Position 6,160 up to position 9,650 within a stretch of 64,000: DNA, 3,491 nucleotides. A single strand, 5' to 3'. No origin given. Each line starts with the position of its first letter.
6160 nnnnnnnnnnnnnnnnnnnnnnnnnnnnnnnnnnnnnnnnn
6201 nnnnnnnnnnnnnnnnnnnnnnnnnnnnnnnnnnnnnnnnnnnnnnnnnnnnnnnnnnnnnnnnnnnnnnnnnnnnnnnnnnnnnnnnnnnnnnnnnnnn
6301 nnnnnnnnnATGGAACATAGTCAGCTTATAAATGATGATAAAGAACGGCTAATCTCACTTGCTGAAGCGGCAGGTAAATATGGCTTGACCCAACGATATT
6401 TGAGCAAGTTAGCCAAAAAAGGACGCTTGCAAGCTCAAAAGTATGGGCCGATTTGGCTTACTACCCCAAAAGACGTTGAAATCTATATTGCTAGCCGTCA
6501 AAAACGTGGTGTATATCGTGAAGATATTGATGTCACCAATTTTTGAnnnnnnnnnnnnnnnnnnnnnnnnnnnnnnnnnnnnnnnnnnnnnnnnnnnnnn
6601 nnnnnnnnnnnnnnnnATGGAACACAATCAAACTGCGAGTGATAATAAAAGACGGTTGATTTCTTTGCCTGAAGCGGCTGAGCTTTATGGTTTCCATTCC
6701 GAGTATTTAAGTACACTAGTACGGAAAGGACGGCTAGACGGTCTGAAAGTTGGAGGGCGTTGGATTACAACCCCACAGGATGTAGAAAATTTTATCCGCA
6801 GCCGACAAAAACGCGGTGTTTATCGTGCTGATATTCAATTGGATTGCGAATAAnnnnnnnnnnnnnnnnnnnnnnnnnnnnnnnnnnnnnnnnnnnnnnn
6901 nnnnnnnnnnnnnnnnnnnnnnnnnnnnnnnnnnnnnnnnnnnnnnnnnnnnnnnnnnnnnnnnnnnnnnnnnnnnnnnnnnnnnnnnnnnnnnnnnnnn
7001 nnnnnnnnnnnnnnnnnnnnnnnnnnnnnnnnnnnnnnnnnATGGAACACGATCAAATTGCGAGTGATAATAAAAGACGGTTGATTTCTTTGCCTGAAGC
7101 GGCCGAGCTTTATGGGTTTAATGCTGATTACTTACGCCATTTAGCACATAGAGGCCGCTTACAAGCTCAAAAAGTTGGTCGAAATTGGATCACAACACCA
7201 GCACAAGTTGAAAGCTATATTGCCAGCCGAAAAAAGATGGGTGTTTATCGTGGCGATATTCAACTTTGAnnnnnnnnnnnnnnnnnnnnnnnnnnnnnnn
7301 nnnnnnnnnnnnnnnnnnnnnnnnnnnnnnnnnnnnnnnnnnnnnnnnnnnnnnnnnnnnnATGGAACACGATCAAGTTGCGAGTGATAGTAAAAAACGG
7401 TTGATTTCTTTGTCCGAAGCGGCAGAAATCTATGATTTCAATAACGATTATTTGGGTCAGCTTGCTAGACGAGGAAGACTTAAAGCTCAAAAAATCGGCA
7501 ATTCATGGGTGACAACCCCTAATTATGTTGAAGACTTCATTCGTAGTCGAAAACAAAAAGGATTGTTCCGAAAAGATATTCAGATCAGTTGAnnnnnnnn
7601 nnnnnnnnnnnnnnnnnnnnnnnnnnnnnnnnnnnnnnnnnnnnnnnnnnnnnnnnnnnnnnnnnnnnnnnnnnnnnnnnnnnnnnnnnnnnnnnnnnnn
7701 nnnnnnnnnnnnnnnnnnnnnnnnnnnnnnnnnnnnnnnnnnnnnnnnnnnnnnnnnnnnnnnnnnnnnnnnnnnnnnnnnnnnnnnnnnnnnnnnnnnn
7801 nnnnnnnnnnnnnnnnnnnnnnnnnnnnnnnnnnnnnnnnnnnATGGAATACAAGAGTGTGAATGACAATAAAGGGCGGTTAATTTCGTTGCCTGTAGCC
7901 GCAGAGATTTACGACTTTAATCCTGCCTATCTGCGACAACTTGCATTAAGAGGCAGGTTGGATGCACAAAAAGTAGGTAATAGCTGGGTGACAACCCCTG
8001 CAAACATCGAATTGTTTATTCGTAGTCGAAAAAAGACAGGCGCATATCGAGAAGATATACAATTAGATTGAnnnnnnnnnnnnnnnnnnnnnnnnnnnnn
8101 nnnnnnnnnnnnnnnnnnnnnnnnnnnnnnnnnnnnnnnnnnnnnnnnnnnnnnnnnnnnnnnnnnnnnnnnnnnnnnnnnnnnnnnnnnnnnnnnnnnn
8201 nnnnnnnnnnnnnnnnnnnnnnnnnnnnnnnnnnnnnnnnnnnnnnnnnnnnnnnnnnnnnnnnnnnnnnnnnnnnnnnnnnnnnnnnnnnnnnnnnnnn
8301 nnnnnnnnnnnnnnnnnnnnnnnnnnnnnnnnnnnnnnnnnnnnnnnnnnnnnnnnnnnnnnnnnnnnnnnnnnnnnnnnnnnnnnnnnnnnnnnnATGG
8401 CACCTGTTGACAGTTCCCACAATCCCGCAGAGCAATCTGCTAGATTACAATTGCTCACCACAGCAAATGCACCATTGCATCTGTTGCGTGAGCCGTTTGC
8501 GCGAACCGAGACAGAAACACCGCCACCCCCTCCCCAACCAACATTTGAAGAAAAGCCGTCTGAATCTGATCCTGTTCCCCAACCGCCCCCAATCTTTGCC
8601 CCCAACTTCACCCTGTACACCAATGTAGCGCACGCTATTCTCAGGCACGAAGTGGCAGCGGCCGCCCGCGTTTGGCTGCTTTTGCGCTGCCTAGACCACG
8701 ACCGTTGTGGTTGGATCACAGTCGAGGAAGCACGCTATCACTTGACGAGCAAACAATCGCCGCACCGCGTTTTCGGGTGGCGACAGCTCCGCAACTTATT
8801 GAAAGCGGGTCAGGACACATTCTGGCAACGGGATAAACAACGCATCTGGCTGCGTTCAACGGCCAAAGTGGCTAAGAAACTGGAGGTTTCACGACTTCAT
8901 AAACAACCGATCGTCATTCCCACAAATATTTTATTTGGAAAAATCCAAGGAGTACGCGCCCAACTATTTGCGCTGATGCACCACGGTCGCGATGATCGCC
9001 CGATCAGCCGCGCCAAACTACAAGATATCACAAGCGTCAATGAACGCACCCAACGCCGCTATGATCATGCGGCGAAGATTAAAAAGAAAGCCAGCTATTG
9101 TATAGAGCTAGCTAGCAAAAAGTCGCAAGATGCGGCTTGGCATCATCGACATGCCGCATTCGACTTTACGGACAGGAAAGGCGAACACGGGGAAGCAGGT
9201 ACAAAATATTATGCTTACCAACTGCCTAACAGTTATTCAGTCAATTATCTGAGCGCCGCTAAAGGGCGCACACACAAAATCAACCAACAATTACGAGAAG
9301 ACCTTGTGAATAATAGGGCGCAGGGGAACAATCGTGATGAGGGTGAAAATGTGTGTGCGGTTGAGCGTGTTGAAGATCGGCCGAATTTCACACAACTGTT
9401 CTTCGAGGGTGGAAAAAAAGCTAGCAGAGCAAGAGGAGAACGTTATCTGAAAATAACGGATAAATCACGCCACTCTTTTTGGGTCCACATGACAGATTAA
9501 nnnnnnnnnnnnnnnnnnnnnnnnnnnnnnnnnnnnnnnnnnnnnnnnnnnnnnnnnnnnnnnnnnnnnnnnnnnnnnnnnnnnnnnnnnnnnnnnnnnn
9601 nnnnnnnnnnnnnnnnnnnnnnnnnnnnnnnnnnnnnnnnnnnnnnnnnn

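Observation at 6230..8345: Array of five promoter-leader-HTH gene cassettes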

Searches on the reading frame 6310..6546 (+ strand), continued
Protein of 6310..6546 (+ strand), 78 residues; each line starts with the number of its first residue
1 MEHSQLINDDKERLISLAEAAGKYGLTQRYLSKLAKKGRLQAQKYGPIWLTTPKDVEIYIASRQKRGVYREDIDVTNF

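Call 53: search_solved_structures(query=A1, max_evalue=1, show_alignments=2)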
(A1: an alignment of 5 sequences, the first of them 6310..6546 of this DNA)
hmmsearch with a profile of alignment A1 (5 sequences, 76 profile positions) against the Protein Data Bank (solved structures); distinct sequences matched with E-value up to 1: 2.
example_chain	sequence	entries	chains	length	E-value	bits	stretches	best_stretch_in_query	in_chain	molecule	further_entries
1p6r_A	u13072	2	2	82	0.44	13.8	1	29-60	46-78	Penicillinase repressor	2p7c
8xli_c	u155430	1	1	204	0.46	13.7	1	21-54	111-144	V-type proton ATPase subunit S1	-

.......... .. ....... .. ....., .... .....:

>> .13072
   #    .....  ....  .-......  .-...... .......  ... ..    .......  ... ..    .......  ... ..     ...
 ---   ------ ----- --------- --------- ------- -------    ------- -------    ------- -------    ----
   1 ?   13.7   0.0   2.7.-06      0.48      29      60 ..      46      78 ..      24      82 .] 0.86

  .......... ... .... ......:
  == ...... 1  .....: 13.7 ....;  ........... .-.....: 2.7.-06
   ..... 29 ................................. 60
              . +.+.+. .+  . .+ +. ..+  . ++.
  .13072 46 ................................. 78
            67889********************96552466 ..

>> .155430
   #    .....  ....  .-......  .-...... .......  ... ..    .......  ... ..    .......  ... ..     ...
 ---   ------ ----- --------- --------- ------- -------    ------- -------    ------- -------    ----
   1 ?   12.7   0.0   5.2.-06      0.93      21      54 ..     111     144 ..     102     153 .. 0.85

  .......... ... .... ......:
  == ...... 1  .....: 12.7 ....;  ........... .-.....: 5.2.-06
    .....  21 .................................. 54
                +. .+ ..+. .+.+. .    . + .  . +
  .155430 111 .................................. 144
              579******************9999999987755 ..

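Call 54: search_protein_families(library=ncbifam, proteins=[window:6310-6546:+], max_evalue=0.1)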
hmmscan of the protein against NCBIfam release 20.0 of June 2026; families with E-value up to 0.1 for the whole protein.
window:6310-6546:+ (78 aa): 1 family
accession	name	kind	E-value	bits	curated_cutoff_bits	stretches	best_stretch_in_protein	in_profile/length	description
TIGR01764.1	excise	domain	0.02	15.2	28.8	1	15-59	2-46/49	excisionase family DNA-binding protein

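Call 83: find_encoding_contigs(protein=P0007, flank=3000, max_places=4)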
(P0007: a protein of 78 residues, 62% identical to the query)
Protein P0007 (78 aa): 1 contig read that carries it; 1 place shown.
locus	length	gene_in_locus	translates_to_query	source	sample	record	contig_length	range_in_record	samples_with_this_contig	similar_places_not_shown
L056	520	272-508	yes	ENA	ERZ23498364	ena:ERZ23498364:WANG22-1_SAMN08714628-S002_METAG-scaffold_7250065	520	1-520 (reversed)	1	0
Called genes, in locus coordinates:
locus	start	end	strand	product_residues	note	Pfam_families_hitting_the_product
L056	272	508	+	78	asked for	PF12728:HTH_17 (weak)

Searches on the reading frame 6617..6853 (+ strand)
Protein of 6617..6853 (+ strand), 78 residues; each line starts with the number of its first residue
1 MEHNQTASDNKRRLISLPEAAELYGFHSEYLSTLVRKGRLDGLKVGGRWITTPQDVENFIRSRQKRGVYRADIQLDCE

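Call 5: search_protein_families(library=pfam, proteins=[window:6617-6853:+], max_evalue=0.1)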
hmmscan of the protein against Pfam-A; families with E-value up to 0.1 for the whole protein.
window:6617-6853:+ (78 aa): 2 families
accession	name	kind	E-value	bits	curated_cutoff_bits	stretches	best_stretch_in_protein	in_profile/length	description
PF12728.13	HTH_17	-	4.1e-07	30.6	27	1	15-63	2-50/51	Helix-turn-helix domain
PF13338.12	AbiEi_4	-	0.00012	22.6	25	1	10-41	10-39/49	Transcriptional regulator, AbiEi antitoxin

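Call 54: search_protein_families(library=ncbifam, proteins=[window:6617-6853:+], max_evalue=0.1)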
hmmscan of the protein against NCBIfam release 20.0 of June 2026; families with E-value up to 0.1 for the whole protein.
window:6617-6853:+ (78 aa): 1 family
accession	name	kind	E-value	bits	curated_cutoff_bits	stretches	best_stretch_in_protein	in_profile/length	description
TIGR01764.1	excise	domain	0.00016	21.9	28.8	1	15-60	2-47/49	excisionase family DNA-binding protein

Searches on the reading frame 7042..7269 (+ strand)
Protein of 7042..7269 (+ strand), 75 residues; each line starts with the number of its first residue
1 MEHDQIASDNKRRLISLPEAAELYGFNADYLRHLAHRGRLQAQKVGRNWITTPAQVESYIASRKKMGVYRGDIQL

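Call 5: search_protein_families(library=pfam, proteins=[window:7042-7269:+], max_evalue=0.1)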
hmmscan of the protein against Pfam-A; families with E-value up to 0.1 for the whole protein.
window:7042-7269:+ (75 aa): 2 families
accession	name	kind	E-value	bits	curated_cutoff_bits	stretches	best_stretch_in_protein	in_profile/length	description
PF12728.13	HTH_17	-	1.9e-06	28.5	27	1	15-63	2-50/51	Helix-turn-helix domain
PF20038.5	HTH_59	-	0.011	16.1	27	1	14-54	7-55/66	Helix-turn-helix domain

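Call 54: search_protein_families(library=ncbifam, proteins=[window:7042-7269:+], max_evalue=0.1)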
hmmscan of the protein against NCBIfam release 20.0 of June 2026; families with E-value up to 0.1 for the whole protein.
window:7042-7269:+ (75 aa): 2 families
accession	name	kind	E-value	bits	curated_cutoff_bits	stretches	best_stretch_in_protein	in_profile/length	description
TIGR01764.1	excise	domain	5.6e-05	23.4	28.8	1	15-60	2-47/49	excisionase family DNA-binding protein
NF040990.2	MamR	equivalog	0.033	14.5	100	1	11-61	40-90/91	magnetosome protein MamR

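Call 91: predict_structure(alignment_id=A6)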
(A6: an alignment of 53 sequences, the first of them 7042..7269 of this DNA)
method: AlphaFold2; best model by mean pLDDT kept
length: 75 residues; sequences in the alignment: 53
mean_pLDDT: 83.8   pTM: 0.71
mean pLDDT of the five models: 83.8, 82.9, 80.9, 80.4, 80.3
residues with pLDDT >= 90: 47; 70-90: 13; 50-70: 8; < 50: 7
segments of 3 or more residues with pLDDT < 50: 1-5
pLDDT, mean of each block of 10 residues (from residue 1): 52 93 91 94 93 94 85 53
secondary structure, 60 per line:
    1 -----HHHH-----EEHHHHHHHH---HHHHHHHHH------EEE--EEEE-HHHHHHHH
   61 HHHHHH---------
elements in order: H6-9 H17-24 H28-36 E43-45 E48-51 H53-66

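Call 93: fold_search(model_id=the predicted structure, library=pdb)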
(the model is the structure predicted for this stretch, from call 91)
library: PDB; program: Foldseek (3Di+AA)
matches with E <= 10: 682; with E <= 0.001: 0
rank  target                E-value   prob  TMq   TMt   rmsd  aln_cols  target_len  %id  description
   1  4pm3_A                5.8e-02  0.98  0.52  0.37   6.5        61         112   26  Structure of the double-stranded DNA binding type IV secretion protein TraN from Enterococcus (released 2014-07-30)
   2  3l09_A                6.6e-02  0.30  0.31  0.14   7.4        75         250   13  Crystal structure of Putative transcriptional regulator (JANN_22DEC04_CONTIG27_REVISED_GENE3569) from Jannaschia sp. C (released 2010-01-12)
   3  4j2n_C                8.7e-02  0.99  0.53  0.69   1.6        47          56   23  Crystal Structure of mycobacteriophage Pukovnik Xis (released 2013-10-23)
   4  8dgl_B                8.7e-02  0.93  0.54  0.57   8.1        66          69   17  Crystal Structure of the RdfS Excisionase (released 2022-10-05)
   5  5d90_C                8.7e-02  0.91  0.50  0.31   5.9        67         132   24  Crystal structure of HiNmlR, a MerR family regulator lacking the sensor domain, bound to promoter DNA (released 2016-06-29)
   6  4p0z                  9.9e-02  0.97  0.56  0.38   6.4        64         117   25  Structure of the double stranded DNA binding type IV secretion protein TraN from Enterococcus (released 2014-07-30)
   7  5d8c_B                1.1e-01  0.92  0.53  0.34   5.6        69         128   28  Crystal structure of HiNmlR, a MerR family regulator lacking the sensor domain, bound to promoter DNA (released 2016-06-29)
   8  6jmi_A                1.1e-01  0.44  0.35  0.29   7.2        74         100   20  Crystal structure of M.tuberculosis Rv0081 (released 2019-04-10)
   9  6ama_B                1.1e-01  0.98  0.54  0.69   2.2        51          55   20  Structure of S. coelicolor/S. venezuelae BldC-smeA-ssfA complex to 3.09 Angstrom (released 2018-03-28)
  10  5d90_A                1.1e-01  0.93  0.53  0.34   5.3        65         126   25  Crystal structure of HiNmlR, a MerR family regulator lacking the sensor domain, bound to promoter DNA (released 2016-06-29)
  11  6amk_B                1.5e-01  0.99  0.56  0.77   1.7        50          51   20  Structure of Streptomyces venezuelae BldC-whiI opt complex (released 2018-03-28)
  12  3ucs_A                1.5e-01  0.94  0.57  0.45   4.4        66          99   12  Crystal structure of the complex between CBPA J-domain and CBPM (released 2013-07-03)
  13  3l09_D                1.5e-01  0.20  0.31  0.14   7.4        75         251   13  Crystal structure of Putative transcriptional regulator (JANN_22DEC04_CONTIG27_REVISED_GENE3569) from Jannaschia sp. C (released 2010-01-12)
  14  4j2n_A                1.6e-01  0.98  0.53  0.70   1.6        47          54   23  Crystal Structure of mycobacteriophage Pukovnik Xis (released 2013-10-23)
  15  8dgl_A                1.6e-01  0.89  0.54  0.60   7.9        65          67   20  Crystal Structure of the RdfS Excisionase (released 2022-10-05)
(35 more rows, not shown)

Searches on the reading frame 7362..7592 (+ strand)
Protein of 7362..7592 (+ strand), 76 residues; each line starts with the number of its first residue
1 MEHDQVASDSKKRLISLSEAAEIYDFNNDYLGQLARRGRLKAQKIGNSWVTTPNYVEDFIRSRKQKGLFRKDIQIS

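Call 5: search_protein_families(library=pfam, proteins=[window:7362-7592:+], max_evalue=0.1)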
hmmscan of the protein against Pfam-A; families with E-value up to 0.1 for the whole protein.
window:7362-7592:+ (76 aa): 1 family
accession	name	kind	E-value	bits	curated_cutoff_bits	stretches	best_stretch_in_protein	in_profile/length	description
PF12728.13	HTH_17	-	8.2e-06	26.4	27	1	15-63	2-50/51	Helix-turn-helix domain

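Call 54: search_protein_families(library=ncbifam, proteins=[window:7362-7592:+], max_evalue=0.1)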
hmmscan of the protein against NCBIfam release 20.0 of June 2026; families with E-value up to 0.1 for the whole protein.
window:7362-7592:+ (76 aa): 1 family
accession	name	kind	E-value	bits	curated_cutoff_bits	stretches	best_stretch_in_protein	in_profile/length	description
TIGR01764.1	excise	domain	0.035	14.5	28.8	1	15-49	2-36/49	excisionase family DNA-binding protein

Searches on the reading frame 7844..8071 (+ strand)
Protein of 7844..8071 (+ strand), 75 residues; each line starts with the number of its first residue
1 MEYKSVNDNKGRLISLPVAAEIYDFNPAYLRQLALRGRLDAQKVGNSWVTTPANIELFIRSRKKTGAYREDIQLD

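Call 5: search_protein_families(library=pfam, proteins=[window:7844-8071:+], max_evalue=0.1)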
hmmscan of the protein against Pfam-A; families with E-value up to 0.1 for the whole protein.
window:7844-8071:+ (75 aa): 1 family
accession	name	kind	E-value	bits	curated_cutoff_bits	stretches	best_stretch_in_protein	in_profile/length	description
PF12728.13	HTH_17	-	0.002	18.8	27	1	16-62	4-50/51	Helix-turn-helix domain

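Call 54: search_protein_families(library=ncbifam, proteins=[window:7844-8071:+], max_evalue=0.1)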
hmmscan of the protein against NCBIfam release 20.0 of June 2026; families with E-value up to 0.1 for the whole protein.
window:7844-8071:+ (75 aa): 0 families

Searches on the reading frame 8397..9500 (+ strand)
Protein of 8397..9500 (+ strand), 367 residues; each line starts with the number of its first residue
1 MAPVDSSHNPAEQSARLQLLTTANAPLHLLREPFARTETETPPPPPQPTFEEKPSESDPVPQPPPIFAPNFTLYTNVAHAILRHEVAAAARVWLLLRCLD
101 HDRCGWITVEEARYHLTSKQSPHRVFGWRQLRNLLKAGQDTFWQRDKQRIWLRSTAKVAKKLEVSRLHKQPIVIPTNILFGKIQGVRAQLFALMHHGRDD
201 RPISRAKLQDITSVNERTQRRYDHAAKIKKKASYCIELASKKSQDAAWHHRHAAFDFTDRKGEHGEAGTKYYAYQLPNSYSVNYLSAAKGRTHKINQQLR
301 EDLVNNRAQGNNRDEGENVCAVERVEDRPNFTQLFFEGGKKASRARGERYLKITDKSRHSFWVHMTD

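Call 5: search_protein_families(library=pfam, proteins=[window:8397-9500:+], max_evalue=0.1)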
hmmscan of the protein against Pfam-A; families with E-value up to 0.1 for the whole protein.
window:8397-9500:+ (367 aa): 1 family
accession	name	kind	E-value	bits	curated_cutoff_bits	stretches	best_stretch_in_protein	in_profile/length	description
PF12872.13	OST-HTH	-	0.017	15.4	23.8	1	97-143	14-60/71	OST-HTH/LOTUS domain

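Call 54: search_protein_families(library=ncbifam, proteins=[window:8397-9500:+], max_evalue=0.1)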
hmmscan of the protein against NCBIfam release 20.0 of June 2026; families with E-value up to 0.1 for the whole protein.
window:8397-9500:+ (367 aa): 1 family
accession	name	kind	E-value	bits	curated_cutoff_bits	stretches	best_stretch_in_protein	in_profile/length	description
NF049845.1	Xre_ParS_antitoxin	subfamily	0.088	12.9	90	0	198-233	11-47/112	type II RES/Xre toxin-antitoxin system antitoxin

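Call 63: find_homologous_proteins(query=window:8397-9500:+, max_evalue=0.00001)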
Query window:8397-9500:+ (367 aa): 228 proteins with E <= 0.00001 among 4420 candidates; the best 120 are listed.
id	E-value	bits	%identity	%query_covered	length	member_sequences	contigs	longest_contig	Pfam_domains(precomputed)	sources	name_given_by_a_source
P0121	6.7e-236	800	94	100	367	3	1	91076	-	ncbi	ncbi:MAG: hypothetical protein ACPG8W_00005 [Candidatus Promineifilaceae bacterium]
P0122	2.7e-99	351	52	89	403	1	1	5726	-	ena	-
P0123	4.8e-98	347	46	99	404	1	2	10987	-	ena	-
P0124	7.1e-97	343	44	97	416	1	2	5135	-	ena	-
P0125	8.8e-97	343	50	89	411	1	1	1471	-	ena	-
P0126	1.1e-94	336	51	85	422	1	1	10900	-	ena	-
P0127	1.7e-93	332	46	98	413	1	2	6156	-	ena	-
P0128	1.8e-66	243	46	71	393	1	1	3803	-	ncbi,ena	-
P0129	5.0e-65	238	42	84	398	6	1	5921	-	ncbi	-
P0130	8.4e-64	234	39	77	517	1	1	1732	-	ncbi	-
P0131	3.5e-63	232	44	72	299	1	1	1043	-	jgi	-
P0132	9.7e-61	224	43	66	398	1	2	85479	-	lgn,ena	-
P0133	2.7e-60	223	41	81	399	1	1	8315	-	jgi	-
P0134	3.1e-60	222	44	70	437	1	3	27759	-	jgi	jgi:hypothetical protein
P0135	3.3e-60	222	34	99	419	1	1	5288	-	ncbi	-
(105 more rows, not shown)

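Call 72: predict_structure(alignment_id=A5)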
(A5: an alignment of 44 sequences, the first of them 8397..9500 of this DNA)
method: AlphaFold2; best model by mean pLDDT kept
length: 367 residues; sequences in the alignment: 44
mean_pLDDT: 85.3   pTM: 0.74
mean pLDDT of the five models: 85.3, 84.8, 83.6, 82.0, 72.8
residues with pLDDT >= 90: 217; 70-90: 91; 50-70: 33; < 50: 26
segments of 3 or more residues with pLDDT < 50: 49-53, 311-329
pLDDT, mean of each block of 10 residues (from residue 1): 59 89 92 70 54 58 85 96 97 98 96 97 96 98 98 97 90 97 98 93 93 95 97 88 74 80 89 91 92 88 74 43 42 86 90 91 87
secondary structure, 60 per line:
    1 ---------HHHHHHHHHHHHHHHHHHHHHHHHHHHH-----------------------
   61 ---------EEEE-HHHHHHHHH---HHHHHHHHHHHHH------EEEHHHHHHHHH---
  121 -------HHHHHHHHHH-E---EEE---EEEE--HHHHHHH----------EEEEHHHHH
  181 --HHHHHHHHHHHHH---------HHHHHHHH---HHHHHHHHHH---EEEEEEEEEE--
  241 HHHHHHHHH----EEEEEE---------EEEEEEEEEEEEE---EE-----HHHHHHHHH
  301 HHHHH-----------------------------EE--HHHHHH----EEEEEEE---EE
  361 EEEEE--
elements in order: H10-37 E70-73 H75-83 H87-99 E106-108 H109-117 H128-137 E143-145 E149-152 H155-161 E172-175 H176-180 H183-195 H205-212 H216-225 E229-238 H241-249 E254-259 E269-281 H292-305 H339-344 E349-355 E359-365

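Call 76: fold_search(model_id=the predicted structure, library=pdb)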
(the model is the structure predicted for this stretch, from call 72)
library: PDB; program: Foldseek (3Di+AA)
matches with E <= 10: 168; with E <= 0.001: 0
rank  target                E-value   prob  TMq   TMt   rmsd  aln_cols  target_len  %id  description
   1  8gxq_DA               6.4e-01  0.04  0.13  0.10  26.0       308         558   11  PIC-Mediator in complex with +1 nucleosome (T40N) in MH-binding state (released 2022-11-02)
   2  6cy6                  6.8e-01  0.03  0.10  0.17  20.8       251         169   10  Crystal structure of spermidine/spermine N-acetyltransferase SpeG from Escherichia coli in complex with tris(hydroxymeth (released 2018-04-18)
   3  8v7s_B                1.1e+00  0.02  0.09  0.13  17.6       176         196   12  IpaD (122-321) Apo Structure (released 2024-08-21)
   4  8dq0_D                1.4e+00  0.04  0.07  0.10  19.2       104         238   10  Quorum-sensing receptor RhlR bound to PqsE (released 2022-12-07)
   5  6spb_M                1.6e+00  0.02  0.06  0.13  17.1        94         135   15  Pseudomonas aeruginosa 50s ribosome from a clinical isolate with a mutation in uL6 (released 2019-10-16)
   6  6mzl_A                1.8e+00  0.03  0.12  0.10  19.8       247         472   12  Human TFIID canonical state (released 2018-11-28)
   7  9wmv_u                1.8e+00  0.02  0.06  0.10  20.3        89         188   17  Co-transcriptional histone H3K36 methylation complex containing RNA polymerase II elongation complex, Set2, and the up (released 2025-12-24)
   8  6dnc_MA               1.9e+00  0.05  0.07  0.07  12.7        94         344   12  E.coli RF1 bound to E.coli 70S ribosome in response to UAU sense A-site codon (released 2018-07-04)
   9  1x4m_MODEL_1_A        2.1e+00  0.07  0.09  0.26  18.6       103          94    9  Solution structure of KH domain in Far upstream element binding protein 1 (released 2005-11-14)
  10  5exe_E                2.3e+00  0.08  0.08  0.09   7.8        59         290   10  Crystal structure of oxalate oxidoreductase from Moorella thermoacetica bound with carboxy-TPP adduct (released 2015-12-30)
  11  9efk_AE               2.3e+00  0.02  0.07  0.11  22.5       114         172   12  Cryo-EM structure of the portal-tail complex of LME-1 phage (released 2025-04-16)
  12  3m05_B                2.5e+00  0.08  0.10  0.26  14.8        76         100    6  The crystal structure of a functionally unknown protein PEPE_1480 from Pediococcus pentosaceus ATCC 25745 (released 2010-03-16)
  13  8hm4_A                2.5e+00  0.01  0.09  0.08  27.7       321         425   10  Crystal structure of PPIase (released 2023-11-29)
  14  5c4i_E                2.6e+00  0.07  0.07  0.08   7.8        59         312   10  Structure of an Oxalate Oxidoreductase (released 2015-07-01)
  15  8ity_M                2.8e+00  0.06  0.14  0.14  20.7       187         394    8  human RNA polymerase III pre-initiation complex closed DNA 1 (released 2023-06-07)
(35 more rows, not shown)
